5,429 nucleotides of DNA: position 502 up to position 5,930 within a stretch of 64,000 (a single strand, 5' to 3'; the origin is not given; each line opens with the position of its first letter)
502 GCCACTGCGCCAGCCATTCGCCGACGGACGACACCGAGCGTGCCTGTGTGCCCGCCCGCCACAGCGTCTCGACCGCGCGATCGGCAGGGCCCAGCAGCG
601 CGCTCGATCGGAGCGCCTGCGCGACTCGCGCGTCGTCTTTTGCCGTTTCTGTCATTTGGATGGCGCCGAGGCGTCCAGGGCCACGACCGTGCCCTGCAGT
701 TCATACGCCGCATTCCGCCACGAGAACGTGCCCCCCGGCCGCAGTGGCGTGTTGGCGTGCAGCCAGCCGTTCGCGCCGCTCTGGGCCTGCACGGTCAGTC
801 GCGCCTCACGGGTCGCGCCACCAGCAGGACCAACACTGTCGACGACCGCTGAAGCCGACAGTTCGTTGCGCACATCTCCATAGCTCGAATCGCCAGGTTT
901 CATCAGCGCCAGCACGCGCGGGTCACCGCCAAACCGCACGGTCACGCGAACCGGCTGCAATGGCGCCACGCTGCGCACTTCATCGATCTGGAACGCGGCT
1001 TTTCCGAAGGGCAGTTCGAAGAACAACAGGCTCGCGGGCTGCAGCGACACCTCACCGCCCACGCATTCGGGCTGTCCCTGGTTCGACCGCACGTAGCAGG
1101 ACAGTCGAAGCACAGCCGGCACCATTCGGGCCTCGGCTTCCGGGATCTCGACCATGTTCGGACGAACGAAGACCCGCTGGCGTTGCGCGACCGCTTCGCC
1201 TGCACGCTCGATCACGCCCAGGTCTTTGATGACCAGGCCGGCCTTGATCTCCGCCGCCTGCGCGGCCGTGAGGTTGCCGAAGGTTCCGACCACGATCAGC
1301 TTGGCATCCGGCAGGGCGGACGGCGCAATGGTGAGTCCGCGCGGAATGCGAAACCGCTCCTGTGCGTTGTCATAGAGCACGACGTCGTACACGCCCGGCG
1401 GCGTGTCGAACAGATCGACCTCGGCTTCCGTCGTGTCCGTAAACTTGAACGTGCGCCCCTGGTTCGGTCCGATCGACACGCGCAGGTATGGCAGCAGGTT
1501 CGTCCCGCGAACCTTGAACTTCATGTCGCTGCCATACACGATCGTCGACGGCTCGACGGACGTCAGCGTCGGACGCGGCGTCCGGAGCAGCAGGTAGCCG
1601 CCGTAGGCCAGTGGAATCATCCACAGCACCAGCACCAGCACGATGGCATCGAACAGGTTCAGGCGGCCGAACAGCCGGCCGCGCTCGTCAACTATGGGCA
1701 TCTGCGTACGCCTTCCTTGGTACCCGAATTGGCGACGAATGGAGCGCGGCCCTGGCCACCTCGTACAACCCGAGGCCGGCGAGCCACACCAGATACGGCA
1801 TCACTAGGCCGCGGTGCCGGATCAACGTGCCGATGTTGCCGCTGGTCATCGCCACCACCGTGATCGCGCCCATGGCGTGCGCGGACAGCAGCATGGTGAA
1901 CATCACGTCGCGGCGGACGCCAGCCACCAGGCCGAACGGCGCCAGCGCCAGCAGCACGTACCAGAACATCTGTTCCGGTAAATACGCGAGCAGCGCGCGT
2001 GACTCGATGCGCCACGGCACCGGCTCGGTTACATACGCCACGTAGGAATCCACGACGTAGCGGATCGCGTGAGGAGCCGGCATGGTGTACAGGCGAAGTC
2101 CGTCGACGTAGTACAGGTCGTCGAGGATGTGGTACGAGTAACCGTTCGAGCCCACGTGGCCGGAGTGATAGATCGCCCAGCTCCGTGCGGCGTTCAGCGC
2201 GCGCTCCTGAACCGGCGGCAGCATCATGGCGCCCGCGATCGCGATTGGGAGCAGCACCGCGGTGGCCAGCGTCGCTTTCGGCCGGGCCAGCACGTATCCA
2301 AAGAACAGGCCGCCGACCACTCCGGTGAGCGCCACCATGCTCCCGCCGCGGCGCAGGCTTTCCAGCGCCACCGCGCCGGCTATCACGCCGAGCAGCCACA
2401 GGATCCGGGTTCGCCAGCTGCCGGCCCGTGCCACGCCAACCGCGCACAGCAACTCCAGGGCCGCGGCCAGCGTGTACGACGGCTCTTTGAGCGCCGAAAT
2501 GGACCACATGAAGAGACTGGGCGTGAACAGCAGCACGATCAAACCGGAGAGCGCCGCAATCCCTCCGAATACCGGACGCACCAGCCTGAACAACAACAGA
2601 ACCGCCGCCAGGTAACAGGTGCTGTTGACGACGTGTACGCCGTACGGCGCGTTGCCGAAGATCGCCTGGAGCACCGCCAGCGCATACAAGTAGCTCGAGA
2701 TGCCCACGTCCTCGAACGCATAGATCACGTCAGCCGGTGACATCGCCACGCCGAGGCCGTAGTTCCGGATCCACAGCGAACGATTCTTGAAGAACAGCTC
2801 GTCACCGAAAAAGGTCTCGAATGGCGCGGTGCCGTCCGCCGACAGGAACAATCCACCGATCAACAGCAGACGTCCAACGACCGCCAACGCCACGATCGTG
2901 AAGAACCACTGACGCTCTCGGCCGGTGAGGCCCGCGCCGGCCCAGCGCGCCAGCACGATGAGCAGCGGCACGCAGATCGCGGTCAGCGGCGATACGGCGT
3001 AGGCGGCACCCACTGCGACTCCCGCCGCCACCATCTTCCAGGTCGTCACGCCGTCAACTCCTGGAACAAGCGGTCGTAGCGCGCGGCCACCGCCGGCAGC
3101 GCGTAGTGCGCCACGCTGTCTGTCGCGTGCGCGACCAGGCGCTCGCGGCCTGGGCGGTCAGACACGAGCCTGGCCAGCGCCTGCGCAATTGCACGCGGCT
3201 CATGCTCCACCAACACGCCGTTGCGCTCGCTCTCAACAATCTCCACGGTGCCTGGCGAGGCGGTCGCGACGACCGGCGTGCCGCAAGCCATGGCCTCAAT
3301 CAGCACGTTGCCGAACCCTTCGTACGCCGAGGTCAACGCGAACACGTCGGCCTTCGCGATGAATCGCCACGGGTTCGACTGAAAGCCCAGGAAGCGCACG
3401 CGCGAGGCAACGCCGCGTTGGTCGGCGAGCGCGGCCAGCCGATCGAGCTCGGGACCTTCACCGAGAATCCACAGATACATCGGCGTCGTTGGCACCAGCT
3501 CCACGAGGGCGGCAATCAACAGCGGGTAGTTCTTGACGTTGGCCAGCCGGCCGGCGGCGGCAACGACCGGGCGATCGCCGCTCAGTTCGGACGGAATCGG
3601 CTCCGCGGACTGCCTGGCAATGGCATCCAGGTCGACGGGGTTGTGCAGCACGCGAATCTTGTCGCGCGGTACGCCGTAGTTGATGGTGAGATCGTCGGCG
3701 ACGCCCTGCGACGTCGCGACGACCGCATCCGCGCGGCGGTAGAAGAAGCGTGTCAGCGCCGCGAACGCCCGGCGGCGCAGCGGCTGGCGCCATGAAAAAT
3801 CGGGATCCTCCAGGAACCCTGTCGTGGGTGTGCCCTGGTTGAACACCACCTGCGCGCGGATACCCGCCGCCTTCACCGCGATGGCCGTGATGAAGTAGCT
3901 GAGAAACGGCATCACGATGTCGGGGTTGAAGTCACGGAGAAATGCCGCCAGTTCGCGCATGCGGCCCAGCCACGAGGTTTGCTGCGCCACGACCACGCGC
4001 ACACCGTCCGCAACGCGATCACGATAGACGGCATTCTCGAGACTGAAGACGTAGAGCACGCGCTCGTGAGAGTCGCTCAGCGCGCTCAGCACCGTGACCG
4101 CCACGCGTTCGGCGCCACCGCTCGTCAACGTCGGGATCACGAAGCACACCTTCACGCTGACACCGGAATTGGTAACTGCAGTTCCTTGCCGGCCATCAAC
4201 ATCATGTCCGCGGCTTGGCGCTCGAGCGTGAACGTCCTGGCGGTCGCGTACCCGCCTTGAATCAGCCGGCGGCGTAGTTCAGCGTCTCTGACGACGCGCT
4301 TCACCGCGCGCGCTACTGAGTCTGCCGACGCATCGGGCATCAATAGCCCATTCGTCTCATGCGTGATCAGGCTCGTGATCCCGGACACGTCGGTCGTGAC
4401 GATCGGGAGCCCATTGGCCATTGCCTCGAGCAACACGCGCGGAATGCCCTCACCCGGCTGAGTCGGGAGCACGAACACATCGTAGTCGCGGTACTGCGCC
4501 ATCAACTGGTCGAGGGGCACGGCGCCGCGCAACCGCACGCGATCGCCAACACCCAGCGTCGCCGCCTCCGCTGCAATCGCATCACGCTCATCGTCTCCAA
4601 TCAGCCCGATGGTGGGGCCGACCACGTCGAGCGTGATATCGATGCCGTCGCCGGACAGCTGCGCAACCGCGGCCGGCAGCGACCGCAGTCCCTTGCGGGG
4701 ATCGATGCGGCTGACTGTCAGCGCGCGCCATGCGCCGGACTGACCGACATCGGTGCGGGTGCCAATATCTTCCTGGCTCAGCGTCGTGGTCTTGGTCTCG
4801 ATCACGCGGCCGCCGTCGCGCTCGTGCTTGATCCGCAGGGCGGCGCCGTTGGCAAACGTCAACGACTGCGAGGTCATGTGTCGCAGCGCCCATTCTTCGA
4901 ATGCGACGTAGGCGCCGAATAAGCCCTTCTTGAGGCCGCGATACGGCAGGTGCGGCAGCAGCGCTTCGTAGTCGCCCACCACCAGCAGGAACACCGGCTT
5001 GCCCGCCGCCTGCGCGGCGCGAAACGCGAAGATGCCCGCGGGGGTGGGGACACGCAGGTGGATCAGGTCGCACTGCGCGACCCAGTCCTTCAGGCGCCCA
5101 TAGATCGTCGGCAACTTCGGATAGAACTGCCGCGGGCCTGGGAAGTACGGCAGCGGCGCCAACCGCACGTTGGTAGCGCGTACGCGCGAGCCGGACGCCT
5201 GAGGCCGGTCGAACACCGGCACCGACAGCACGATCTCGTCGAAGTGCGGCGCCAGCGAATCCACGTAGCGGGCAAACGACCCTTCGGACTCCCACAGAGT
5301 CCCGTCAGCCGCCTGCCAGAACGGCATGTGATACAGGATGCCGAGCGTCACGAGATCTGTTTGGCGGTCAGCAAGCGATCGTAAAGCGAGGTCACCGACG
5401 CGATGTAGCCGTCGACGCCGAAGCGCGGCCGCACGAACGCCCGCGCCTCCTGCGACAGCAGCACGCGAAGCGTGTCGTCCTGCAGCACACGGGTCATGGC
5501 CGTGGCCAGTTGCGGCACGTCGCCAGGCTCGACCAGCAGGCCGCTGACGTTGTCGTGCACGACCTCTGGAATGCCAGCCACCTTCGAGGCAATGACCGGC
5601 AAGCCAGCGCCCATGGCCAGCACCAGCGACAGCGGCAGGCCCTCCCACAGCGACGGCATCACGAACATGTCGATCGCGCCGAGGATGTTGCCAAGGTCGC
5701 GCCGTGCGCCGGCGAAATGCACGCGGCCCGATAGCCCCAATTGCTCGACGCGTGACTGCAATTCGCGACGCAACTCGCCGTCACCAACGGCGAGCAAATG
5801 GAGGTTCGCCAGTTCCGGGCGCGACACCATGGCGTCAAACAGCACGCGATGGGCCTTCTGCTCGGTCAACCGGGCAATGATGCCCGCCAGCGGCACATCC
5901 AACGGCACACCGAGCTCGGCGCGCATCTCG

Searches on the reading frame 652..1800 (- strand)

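Call 8: search_protein_families(library=pfam, proteins=[window:652-1800:-], max_evalue=0.0001)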
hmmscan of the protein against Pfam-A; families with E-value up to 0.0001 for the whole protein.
window:652-1800:- (382 aa): 1 family
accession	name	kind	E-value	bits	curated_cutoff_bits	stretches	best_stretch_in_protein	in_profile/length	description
PF14221.11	DUF4330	-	6e-08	33.4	27.6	1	34-102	1-64/167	Domain of unknown function (DUF4330)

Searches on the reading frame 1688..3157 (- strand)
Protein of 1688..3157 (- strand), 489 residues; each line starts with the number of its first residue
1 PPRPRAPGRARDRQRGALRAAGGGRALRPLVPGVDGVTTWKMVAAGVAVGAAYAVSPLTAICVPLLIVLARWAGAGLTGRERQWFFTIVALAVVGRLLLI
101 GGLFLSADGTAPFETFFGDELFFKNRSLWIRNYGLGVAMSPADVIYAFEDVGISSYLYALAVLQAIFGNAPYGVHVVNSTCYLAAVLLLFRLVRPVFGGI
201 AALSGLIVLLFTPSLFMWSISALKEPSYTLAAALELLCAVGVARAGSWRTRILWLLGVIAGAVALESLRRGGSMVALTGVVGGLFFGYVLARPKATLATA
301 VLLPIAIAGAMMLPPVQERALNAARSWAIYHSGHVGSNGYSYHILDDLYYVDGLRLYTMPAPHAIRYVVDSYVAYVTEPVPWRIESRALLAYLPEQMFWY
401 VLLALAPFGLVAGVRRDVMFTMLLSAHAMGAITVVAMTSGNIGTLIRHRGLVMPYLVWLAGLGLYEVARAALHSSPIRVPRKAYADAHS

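Call 8: search_protein_families(library=pfam, proteins=[window:1688-3157:-], max_evalue=0.0001)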
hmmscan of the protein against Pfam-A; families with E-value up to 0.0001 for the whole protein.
window:1688-3157:- (489 aa): 1 family
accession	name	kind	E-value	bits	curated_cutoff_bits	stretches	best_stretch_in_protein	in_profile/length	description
PF13231.12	PMT_2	-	5.7e-05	23.8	26.1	1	157-265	7-113/160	Dolichyl-phosphate-mannose-protein mannosyltransferase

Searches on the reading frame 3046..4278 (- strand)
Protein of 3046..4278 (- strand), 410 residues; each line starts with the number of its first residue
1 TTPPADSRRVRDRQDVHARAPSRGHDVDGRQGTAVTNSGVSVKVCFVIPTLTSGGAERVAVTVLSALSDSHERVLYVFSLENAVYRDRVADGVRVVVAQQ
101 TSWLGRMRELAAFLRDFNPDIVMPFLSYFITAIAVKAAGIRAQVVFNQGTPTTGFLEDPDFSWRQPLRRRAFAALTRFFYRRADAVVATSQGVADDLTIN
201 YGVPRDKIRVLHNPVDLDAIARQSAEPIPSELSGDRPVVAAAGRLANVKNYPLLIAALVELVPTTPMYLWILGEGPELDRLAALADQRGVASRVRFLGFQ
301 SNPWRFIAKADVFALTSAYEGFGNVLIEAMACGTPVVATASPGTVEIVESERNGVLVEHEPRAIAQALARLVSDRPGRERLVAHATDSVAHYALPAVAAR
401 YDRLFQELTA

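Call 8: search_protein_families(library=pfam, proteins=[window:3046-4278:-], max_evalue=0.0001)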
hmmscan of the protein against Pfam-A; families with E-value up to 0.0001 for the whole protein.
window:3046-4278:- (410 aa): 5 families
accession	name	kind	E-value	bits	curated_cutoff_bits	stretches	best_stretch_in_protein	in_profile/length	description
PF00534.26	Glycos_transf_1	-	1.8e-38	132.2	26.4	1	230-385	9-169/172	Glycosyl transferases group 1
PF13692.12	Glyco_trans_1_4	-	4.8e-35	121.3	27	1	236-374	1-142/142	Glycosyl transferases group 1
PF13439.12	Glyco_transf_4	-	4.9e-21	75.9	28.5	1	54-218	2-169/170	Glycosyltransferase Family 4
PF13579.12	Glyco_trans_4_4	-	4e-17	63.4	29.7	1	54-213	1-157/158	Glycosyl transferase 4-like domain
PF20706.3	GT4-conflict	-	4.1e-10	39.6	26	1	164-390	128-355/385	Family 4 Glycosyltransferase in conflict systems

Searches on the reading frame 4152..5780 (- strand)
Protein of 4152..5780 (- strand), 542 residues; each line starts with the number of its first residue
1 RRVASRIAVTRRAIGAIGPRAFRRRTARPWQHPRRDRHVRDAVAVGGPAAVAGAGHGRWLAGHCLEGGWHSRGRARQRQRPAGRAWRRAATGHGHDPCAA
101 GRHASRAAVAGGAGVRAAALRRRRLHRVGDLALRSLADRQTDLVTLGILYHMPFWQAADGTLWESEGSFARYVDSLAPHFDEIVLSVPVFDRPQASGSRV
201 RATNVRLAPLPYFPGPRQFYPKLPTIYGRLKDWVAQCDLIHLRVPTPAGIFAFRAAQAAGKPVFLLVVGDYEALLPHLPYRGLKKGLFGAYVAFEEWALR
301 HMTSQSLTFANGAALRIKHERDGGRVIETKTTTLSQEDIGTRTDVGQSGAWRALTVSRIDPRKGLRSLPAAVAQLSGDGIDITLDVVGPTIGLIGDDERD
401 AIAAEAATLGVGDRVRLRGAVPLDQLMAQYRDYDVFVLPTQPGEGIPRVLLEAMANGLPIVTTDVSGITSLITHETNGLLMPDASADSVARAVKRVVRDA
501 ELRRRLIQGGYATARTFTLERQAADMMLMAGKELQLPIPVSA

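Call 8: search_protein_families(library=pfam, proteins=[window:4152-5780:-], max_evalue=0.0001)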
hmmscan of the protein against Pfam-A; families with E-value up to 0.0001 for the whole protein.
window:4152-5780:- (542 aa): 4 families
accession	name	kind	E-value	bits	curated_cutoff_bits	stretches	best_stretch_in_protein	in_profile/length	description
PF00534.26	Glycos_transf_1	-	8.3e-31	107.3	26.4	1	352-511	17-170/172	Glycosyl transferases group 1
PF13692.12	Glyco_trans_1_4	-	3.3e-27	95.9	27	1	354-499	5-142/142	Glycosyl transferases group 1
PF13524.12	Glyco_trans_1_2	-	1.2e-07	32.3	25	1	407-526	27-142/144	Glycosyl transferase-like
PF20706.3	GT4-conflict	-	4.6e-05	23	26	1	342-501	189-359/385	Family 4 Glycosyltransferase in conflict systems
